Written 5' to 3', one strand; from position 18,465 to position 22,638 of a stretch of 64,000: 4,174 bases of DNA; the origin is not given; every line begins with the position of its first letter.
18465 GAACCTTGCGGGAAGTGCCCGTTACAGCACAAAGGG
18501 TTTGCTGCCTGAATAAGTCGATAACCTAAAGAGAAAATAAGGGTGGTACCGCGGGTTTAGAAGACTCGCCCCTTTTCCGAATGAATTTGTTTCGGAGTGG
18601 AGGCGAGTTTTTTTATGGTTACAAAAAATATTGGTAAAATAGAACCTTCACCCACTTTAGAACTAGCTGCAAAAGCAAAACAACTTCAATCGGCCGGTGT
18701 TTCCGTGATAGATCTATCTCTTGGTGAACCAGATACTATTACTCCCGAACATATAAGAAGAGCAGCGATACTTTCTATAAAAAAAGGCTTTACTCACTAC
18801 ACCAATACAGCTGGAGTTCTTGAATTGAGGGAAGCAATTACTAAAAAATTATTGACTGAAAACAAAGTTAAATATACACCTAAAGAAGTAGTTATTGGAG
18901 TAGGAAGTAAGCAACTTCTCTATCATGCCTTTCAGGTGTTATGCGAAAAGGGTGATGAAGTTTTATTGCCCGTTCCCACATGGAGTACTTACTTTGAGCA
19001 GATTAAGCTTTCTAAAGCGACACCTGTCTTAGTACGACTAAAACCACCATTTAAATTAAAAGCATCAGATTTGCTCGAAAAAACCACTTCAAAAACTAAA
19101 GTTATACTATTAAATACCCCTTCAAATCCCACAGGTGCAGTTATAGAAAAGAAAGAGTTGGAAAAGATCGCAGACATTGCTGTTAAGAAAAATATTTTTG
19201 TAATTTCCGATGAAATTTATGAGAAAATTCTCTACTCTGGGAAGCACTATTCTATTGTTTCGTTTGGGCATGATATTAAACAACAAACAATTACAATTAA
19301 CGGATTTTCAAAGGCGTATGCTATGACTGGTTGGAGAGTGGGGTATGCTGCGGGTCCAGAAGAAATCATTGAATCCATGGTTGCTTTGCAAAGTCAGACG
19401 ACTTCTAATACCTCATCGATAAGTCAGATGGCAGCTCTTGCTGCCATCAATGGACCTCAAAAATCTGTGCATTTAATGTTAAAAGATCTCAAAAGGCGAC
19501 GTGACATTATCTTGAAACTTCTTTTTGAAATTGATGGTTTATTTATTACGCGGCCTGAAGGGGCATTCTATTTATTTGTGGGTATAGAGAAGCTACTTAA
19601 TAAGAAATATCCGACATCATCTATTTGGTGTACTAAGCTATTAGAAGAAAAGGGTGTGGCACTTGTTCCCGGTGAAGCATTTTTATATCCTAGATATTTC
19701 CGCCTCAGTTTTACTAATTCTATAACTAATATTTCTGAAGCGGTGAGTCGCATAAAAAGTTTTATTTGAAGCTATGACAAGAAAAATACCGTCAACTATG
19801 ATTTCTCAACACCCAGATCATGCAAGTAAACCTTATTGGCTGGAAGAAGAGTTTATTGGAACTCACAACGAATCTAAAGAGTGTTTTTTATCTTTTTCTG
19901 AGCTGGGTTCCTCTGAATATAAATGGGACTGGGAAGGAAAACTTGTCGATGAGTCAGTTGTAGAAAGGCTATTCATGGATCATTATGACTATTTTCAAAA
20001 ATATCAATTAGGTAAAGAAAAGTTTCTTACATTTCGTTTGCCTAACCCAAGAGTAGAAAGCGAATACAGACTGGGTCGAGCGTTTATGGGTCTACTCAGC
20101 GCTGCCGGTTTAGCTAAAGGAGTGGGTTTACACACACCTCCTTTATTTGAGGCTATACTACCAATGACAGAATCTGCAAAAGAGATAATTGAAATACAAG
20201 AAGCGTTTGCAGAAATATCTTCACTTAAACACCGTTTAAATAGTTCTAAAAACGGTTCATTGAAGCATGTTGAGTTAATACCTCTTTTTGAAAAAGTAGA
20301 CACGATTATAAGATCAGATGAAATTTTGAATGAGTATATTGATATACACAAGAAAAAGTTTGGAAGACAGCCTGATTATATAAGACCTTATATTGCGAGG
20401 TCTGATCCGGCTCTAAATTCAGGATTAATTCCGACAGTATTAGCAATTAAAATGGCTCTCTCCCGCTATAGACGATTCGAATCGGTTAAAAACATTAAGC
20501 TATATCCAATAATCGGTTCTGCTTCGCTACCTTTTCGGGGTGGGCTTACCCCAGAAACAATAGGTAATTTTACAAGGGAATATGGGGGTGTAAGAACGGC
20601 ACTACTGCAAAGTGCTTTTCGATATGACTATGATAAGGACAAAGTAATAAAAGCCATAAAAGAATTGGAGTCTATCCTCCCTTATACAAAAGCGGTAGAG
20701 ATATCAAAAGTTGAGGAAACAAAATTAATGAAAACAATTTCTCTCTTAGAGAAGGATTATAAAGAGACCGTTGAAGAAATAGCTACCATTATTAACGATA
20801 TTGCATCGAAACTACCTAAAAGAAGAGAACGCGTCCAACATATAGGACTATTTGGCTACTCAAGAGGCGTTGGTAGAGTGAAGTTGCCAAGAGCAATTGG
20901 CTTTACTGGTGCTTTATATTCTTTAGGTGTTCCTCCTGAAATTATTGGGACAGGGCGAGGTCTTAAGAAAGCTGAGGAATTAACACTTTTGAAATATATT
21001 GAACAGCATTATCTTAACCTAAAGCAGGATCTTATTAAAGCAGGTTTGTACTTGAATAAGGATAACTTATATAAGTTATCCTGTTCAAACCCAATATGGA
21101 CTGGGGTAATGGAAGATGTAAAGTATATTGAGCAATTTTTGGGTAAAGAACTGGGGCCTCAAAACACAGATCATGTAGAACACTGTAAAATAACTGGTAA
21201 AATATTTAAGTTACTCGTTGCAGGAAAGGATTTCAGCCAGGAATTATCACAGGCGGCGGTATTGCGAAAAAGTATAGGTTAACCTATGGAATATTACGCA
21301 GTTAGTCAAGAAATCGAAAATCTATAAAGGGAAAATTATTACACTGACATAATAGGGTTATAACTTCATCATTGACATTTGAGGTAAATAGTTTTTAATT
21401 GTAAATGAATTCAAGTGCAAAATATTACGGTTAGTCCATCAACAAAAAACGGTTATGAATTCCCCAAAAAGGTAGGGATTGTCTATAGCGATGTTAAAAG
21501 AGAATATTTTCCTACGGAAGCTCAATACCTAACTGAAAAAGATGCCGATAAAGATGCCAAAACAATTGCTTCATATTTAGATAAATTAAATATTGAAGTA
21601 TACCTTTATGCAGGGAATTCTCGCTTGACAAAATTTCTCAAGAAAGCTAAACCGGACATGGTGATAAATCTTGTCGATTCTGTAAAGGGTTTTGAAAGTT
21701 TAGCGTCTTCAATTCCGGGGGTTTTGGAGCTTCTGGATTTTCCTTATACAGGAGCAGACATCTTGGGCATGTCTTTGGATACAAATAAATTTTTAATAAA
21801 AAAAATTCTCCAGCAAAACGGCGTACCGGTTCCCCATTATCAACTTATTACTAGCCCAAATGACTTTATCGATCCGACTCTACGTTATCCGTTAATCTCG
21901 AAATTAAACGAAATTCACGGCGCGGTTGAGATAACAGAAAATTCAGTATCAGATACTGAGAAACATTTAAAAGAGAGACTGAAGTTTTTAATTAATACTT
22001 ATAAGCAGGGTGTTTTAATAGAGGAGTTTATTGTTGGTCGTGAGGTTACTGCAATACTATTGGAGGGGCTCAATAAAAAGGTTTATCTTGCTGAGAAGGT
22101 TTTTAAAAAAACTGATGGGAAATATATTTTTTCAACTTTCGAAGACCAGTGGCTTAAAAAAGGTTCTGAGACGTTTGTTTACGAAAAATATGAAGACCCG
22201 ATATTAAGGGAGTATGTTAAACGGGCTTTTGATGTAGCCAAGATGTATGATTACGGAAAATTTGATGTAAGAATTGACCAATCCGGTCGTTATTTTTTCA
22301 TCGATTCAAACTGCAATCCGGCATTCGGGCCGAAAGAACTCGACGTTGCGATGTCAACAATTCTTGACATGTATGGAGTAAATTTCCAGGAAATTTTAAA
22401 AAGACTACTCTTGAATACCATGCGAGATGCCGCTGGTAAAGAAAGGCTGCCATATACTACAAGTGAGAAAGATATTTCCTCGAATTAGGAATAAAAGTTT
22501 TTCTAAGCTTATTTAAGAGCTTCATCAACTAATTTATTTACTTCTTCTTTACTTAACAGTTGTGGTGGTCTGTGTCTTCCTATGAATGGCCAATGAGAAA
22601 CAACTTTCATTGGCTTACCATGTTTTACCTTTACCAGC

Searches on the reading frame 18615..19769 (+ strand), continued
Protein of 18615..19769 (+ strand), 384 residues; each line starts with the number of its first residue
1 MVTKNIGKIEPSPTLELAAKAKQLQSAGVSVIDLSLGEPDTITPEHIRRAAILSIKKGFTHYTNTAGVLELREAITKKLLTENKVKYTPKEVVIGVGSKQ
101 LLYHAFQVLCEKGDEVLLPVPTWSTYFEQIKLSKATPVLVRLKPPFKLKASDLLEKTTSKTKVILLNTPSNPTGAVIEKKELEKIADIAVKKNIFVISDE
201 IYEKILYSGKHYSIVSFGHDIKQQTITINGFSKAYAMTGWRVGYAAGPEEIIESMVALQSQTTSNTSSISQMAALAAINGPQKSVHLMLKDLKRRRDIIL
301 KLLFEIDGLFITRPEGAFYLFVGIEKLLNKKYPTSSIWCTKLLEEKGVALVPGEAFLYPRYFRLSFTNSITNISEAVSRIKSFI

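Call 38: search_protein_families(library=ncbifam, proteins=[L018:5767-7179:+, L015:6140-7159:+, L012:6407-7153:+, L015:5665-6156:+], max_evalue=0.00001)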
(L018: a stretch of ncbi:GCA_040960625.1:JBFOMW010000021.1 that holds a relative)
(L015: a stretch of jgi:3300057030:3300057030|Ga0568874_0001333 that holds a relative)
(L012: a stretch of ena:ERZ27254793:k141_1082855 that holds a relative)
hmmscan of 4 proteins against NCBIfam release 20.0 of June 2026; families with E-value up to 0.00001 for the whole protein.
L018:5767-7179:+ (471 aa): 17 families
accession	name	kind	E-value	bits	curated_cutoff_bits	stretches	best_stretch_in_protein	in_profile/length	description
NF003483.0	PRK05159.1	equivalog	2.9e-140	468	353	1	3-430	5-436/438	aspartate--tRNA(Asn) ligase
TIGR00458.1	aspS_nondisc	equivalog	3e-105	352.7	368.4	1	11-430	9-426/428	aspartate--tRNA(Asn) ligase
NF001750.0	PRK00476.1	equivalog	1.6e-75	254.6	443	2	11-253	15-266/590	aspartate--tRNA ligase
TIGR00459.1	aspS_bact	equivalog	1.3e-68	231.8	373.85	2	10-257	12-263/586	aspartate--tRNA ligase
NF003037.0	PRK03932.1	equivalog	2.5e-68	231.1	414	1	2-430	2-449/451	asparagine--tRNA ligase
TIGR00457.1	asnS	equivalog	2.9e-68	230.7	342.6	1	6-431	8-454/455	asparagine--tRNA ligase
NF009460.0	PRK12820.1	equivalog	6.2e-44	150.2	1379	2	8-245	29-287/723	bifunctional aspartyl-tRNA synthetase/aspartyl/glutamyl-tRNA amidotransferase subunit C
NF005052.0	PRK06462.1-1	equivalog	2.2e-40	138.8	368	1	109-425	25-345/353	asparagine synthetase A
NF005054.0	PRK06462.1-4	equivalog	2.4e-30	105.7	309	1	120-425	12-310/318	asparagine synthetase A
NF001756.1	PRK00484.1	subfamily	2.2e-27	95.9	468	1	8-425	45-484/488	lysine--tRNA ligase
TIGR00499.1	lysS_bact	equivalog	5.5e-26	91.2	427.6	1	7-425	46-491/496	lysine--tRNA ligase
NF009101.0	PRK12445.1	subfamily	6.9e-19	67.7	1026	1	7-306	58-349/505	lysine--tRNA ligase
NF002821.0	PRK02983.1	equivalog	1.2e-17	63.3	742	1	12-244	657-891/1102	bifunctional lysylphosphatidylglycerol synthetase/lysine--tRNA ligase LysX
NF005055.0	PRK06462.1-5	equivalog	1.4e-10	40.8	389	1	275-429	187-337/341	asparagine synthetase A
NF006828.0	PRK09350.1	equivalog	1.7e-10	40.7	264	1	177-426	67-323/325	elongation factor P--(R)-beta-lysine ligase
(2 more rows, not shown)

L015:6140-7159:+ (340 aa): 15 families
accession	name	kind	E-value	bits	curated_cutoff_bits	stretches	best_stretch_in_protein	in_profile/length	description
NF001750.0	PRK00476.1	equivalog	4.6e-127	424.8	443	2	17-295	13-298/590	aspartate--tRNA ligase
TIGR00459.1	aspS_bact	equivalog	3.3e-114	382.4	373.85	1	17-298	11-296/586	aspartate--tRNA ligase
NF009460.0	PRK12820.1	equivalog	2.7e-91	306.8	1379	1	17-293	30-324/723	bifunctional aspartyl-tRNA synthetase/aspartyl/glutamyl-tRNA amidotransferase subunit C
NF003483.0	PRK05159.1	equivalog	2.5e-51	174.9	353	1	9-286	3-295/438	aspartate--tRNA(Asn) ligase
TIGR00458.1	aspS_nondisc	equivalog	1.3e-47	162.8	368.4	1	18-279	8-283/428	aspartate--tRNA(Asn) ligase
NF003037.0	PRK03932.1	equivalog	1.2e-27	97.1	414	1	12-261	4-261/451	asparagine--tRNA ligase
TIGR00457.1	asnS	equivalog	4.8e-27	94.9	342.6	1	12-269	6-271/455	asparagine--tRNA ligase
NF001756.1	PRK00484.1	subfamily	1.5e-25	89.8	468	1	15-284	44-322/488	lysine--tRNA ligase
TIGR00499.1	lysS_bact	equivalog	9.6e-25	87.2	427.6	1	15-282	46-300/496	lysine--tRNA ligase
NF002821.0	PRK02983.1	equivalog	1.8e-22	79.2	742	1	7-255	644-892/1102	bifunctional lysylphosphatidylglycerol synthetase/lysine--tRNA ligase LysX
NF005054.0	PRK06462.1-4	equivalog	4.8e-16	58.7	309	1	127-310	11-211/318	asparagine synthetase A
NF009101.0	PRK12445.1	subfamily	5.9e-16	58.1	1026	1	24-255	67-298/505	lysine--tRNA ligase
NF005052.0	PRK06462.1-1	equivalog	3e-14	52.8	368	1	105-265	15-176/353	asparagine synthetase A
TIGR00462.1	genX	equivalog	3.1e-08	33.4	286.9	1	142-285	2-144/304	EF-P lysine aminoacylase EpmA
NF006828.0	PRK09350.1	equivalog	9.8e-06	25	264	0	140-296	15-165/325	elongation factor P--(R)-beta-lysine ligase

L012:6407-7153:+ (249 aa): 13 families
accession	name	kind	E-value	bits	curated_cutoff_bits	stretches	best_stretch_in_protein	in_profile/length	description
NF001756.1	PRK00484.1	subfamily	1.9e-90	303.9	468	1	8-249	2-254/488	lysine--tRNA ligase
TIGR00499.1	lysS_bact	equivalog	1.2e-82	278.1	427.6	1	7-248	3-256/496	lysine--tRNA ligase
NF002821.0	PRK02983.1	equivalog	1.1e-79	268.6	742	1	4-248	616-862/1102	bifunctional lysylphosphatidylglycerol synthetase/lysine--tRNA ligase LysX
NF009101.0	PRK12445.1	subfamily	2.2e-63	214.6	1026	1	44-247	62-267/505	lysine--tRNA ligase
TIGR00459.1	aspS_bact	equivalog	1.4e-25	89.7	373.85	1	43-246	12-221/586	aspartate--tRNA ligase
NF003483.0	PRK05159.1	equivalog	5.2e-23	81.6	353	1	42-247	12-218/438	aspartate--tRNA(Asn) ligase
NF001750.0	PRK00476.1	equivalog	1.7e-22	79.5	443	1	43-246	14-226/590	aspartate--tRNA ligase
TIGR00458.1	aspS_nondisc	equivalog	5.9e-19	68.3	368.4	1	44-247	9-214/428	aspartate--tRNA(Asn) ligase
NF009460.0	PRK12820.1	equivalog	2.6e-14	52.3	1379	1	145-247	155-256/723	bifunctional aspartyl-tRNA synthetase/aspartyl/glutamyl-tRNA amidotransferase subunit C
TIGR00462.1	genX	equivalog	2.3e-12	47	286.9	1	166-245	3-86/304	EF-P lysine aminoacylase EpmA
NF003037.0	PRK03932.1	equivalog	1.3e-11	44.1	414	1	42-245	11-221/451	asparagine--tRNA ligase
NF006828.0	PRK09350.1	equivalog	5.4e-10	39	264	1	163-247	15-104/325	elongation factor P--(R)-beta-lysine ligase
TIGR00457.1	asnS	equivalog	1.4e-07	30.7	342.6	1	39-245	8-223/455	asparagine--tRNA ligase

L015:5665-6156:+ (163 aa): 1 family
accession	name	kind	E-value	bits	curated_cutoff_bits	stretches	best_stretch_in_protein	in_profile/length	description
TIGR00011.1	YbaK_EbsC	equivalog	6.8e-12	45.4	153.25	1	15-159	7-149/152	Cys-tRNA(Pro) deacylase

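Call 61: find_encoding_contigs(protein=P0016, flank=3000, max_places=1)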
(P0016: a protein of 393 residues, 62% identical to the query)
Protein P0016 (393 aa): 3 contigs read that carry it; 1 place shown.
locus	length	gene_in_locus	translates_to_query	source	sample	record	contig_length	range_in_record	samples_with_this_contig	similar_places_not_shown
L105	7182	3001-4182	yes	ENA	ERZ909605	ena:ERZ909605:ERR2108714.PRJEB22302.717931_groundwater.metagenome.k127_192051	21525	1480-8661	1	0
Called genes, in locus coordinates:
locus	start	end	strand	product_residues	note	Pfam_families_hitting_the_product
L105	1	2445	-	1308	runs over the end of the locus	?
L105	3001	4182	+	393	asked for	PF00155:Aminotran_1_2, PF01041:DegT_DnrJ_EryC1, PF01053:Cys_Met_Meta_PP (weak)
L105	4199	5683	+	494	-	PF14010:PEPcase_2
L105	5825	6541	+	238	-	-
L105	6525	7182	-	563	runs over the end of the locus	PF00664:ABC_membrane, PF03193:RsgA_GTPase (faint), PF00005:ABC_tran, PF02463:SMC_N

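Call 62: find_encoding_contigs(protein=P0018, flank=3000, max_places=1)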
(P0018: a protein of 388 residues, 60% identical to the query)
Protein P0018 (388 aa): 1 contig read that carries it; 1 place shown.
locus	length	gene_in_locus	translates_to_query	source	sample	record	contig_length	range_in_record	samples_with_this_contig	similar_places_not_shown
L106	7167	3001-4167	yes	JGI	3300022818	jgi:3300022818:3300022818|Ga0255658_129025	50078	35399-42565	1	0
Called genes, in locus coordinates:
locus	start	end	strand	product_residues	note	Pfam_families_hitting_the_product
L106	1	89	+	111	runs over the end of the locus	-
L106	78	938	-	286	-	PF13480:Acetyltransf_6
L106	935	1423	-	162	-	-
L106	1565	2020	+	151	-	PF03449:GreA_GreB_N, PF01272:GreA_GreB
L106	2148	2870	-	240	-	PF00696:AA_kinase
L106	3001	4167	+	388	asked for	PF00155:Aminotran_1_2, PF01041:DegT_DnrJ_EryC1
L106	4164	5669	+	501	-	PF14010:PEPcase_2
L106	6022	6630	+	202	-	-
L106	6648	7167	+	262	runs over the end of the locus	PF00106:adh_short, PF01370:Epimerase, PF02719:Polysacc_synt_2 (weak), PF08643:DUF1776 (weak), PF08659:KR, PF13460:NAD_binding_10 (weak), PF13561:adh_short_C2, PF16363:GDP_Man_Dehyd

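Call 66: search_solved_structures(query=window:18615-19769:+, max_evalue=1e-40)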
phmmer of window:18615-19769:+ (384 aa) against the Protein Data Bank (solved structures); distinct sequences matched with E-value up to 1e-40: 21.
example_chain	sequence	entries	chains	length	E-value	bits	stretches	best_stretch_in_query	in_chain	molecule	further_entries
8wkj_A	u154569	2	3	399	3.9e-93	315.5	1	3-383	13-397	Aminotransferase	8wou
6f77_A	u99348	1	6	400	2.1e-89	303.2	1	6-383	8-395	Aspartate aminotransferase A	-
5wmh_A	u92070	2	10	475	4.8e-85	288.9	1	5-382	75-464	Bifunctional aspartate aminotransferase and glutamate/aspartate-prephenate aminotransferas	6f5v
5wmi_A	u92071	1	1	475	2.3e-84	286.7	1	6-382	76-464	Bifunctional aspartate aminotransferase and glutamate/aspartate-prephenate aminotransferas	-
5wml_A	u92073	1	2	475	3.3e-84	286.2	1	5-382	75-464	Bifunctional aspartate aminotransferase and glutamate/aspartate-prephenate aminotransferas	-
6f35_A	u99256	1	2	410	5.1e-84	285.6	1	6-381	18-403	Aspartate aminotransferase B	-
5wmk_A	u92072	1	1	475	2.1e-83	283.5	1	6-382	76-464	Bifunctional aspartate aminotransferase and glutamate/aspartate-prephenate aminotransferas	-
1j32_A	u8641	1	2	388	6e-81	275.5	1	6-384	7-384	aspartate aminotransferase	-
1bjw_A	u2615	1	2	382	2.3e-79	270.2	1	4-380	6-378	ASPARTATE AMINOTRANSFERASE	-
1bkg_A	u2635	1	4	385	2.4e-79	270.2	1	4-380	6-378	ASPARTATE AMINOTRANSFERASE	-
1b5o_A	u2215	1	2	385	1.2e-78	267.9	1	4-380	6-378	PROTEIN (ASPARTATE AMINOTRANSFERASE)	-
1o4s_A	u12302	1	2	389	2.4e-78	266.9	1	1-384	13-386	Aspartate aminotransferase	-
1b5p_A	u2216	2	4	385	5.8e-78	265.6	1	4-380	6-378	PROTEIN (ASPARTATE AMINOTRANSFERASE) | ASPARTATE AMINOTRANSFERASE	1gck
1gc3_A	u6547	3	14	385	9.5e-77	261.6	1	5-380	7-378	ASPARTATE AMINOTRANSFERASE | PROTEIN (ASPARTATE AMINOTRANSFERASE)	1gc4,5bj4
5bj3_A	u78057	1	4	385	1.2e-76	261.3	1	5-380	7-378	PROTEIN (ASPARTATE AMINOTRANSFERASE)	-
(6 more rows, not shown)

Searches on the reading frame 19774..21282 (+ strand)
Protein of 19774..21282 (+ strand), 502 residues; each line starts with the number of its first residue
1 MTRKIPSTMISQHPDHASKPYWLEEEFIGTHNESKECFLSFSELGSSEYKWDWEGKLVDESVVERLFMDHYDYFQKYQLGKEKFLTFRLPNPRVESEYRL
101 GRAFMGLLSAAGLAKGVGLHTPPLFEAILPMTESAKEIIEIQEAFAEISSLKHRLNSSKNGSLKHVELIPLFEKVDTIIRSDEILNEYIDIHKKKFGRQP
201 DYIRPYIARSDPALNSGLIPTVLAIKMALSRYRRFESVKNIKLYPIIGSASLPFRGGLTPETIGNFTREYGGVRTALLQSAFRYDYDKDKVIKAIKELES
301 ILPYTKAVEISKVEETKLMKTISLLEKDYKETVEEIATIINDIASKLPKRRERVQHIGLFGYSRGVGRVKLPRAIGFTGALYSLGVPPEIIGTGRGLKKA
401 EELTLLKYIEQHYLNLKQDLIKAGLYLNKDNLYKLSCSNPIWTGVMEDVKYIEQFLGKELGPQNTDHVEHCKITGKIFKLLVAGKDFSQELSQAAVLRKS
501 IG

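Call 7: search_protein_families(library=pfam, proteins=[window:19774-21282:+])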
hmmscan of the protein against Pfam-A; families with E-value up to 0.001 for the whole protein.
window:19774-21282:+ (502 aa): 1 family
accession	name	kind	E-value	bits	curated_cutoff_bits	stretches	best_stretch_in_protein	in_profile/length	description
PF14010.12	PEPcase_2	-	3.1e-128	428.8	25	1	5-502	1-493/493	Phosphoenolpyruvate carboxylase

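Call 8: search_protein_families(library=ncbifam, proteins=[window:19774-21282:+])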
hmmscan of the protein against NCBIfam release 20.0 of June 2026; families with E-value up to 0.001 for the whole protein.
window:19774-21282:+ (502 aa): 1 family
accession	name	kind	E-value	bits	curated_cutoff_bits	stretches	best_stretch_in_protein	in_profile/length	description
TIGR02751.1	PEPCase_arch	equivalog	2e-138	462.4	146.05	1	5-502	1-506/506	phosphoenolpyruvate carboxylase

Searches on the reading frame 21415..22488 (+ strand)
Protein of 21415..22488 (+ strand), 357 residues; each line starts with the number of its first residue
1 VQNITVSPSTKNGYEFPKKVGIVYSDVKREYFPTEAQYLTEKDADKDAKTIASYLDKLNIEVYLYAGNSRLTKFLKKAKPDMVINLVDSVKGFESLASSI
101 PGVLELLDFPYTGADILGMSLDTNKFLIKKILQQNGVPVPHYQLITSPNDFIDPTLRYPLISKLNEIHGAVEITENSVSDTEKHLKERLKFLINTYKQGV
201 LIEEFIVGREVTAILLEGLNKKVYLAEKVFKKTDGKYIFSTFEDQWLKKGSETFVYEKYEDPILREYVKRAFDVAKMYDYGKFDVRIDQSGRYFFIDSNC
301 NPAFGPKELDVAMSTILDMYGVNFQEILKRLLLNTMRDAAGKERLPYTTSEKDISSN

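Call 7: search_protein_families(library=pfam, proteins=[window:21415-22488:+])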
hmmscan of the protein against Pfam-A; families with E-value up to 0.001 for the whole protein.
window:21415-22488:+ (357 aa): 1 family
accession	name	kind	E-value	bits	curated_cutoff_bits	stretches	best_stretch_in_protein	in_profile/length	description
PF07478.18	Dala_Dala_lig_C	-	1.9e-11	44.3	24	1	131-332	1-203/204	D-ala D-ala ligase C-terminus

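Call 8: search_protein_families(library=ncbifam, proteins=[window:21415-22488:+])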
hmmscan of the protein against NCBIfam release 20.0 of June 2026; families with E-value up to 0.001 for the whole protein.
window:21415-22488:+ (357 aa): 32 families (the best 25 are shown)
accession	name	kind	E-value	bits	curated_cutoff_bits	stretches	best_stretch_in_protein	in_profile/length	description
NF002378.0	PRK01372.1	subfamily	9.7e-26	90.2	243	1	49-336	28-302/305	D-alanine--D-alanine ligase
TIGR01205.1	D_ala_D_alaTIGR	subfamily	1.5e-21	76.7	245.65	1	56-333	28-315/318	D-alanine--D-alanine ligase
NF002528.0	PRK01966.1-4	subfamily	3e-14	52.6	262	1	100-339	117-362/366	D-alanine--D-alanine ligase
NF002529.0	PRK01966.1-5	equivalog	1.2e-13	50.7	472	1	98-332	101-333/348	D-alanine--D-alanine ligase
NF002527.0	PRK01966.1-3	equivalog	3e-11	43.1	310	1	73-332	71-325/332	D-alanine--D-alanine ligase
NF002526.0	PRK01966.1-2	equivalog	7.6e-11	41.5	449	1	92-348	103-360/362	D-alanine--D-alanine ligase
NF000206.1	D_ala_D_lac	equivalog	3.5e-10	39.4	550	1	81-255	92-257/342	D-alanine--(R)-lactate ligase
NF011169.0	PRK14571.1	equivalog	4.1e-10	39.5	404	1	49-336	22-296/300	D-alanyl-alanine synthetase A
NF012215.1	D_ala_D_lac_VanD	exception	3.8e-09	36.3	700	1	95-332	103-337/343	D-alanine--(R)-lactate ligase VanD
NF000207.3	D_ala_D_ser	equivalog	4.4e-08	32.7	520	1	65-217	74-225/342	D-alanine--D-serine ligase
NF002525.0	PRK01966.1-1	equivalog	6.4e-08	31.9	457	1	90-336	106-351/364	D-alanine--D-alanine ligase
NF000091.3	D_ala_D_ser_VanG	exception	7.4e-08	31.6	495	1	98-333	109-341/344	D-alanine--D-serine ligase VanG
NF000372.1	D_ala_D_lac_VanI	exception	1.1e-07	31.5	700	1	96-252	104-254/341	D-alanine--(R)-lactate ligase VanI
NF011168.0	PRK14570.1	equivalog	1.8e-07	30.9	505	1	90-256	95-263/364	D-alanyl-alanine synthetase A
NF012217.1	D_ala_D_lac_VanA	exception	1.9e-07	30.6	775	1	88-334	92-339/343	D-alanine--(R)-lactate ligase VanA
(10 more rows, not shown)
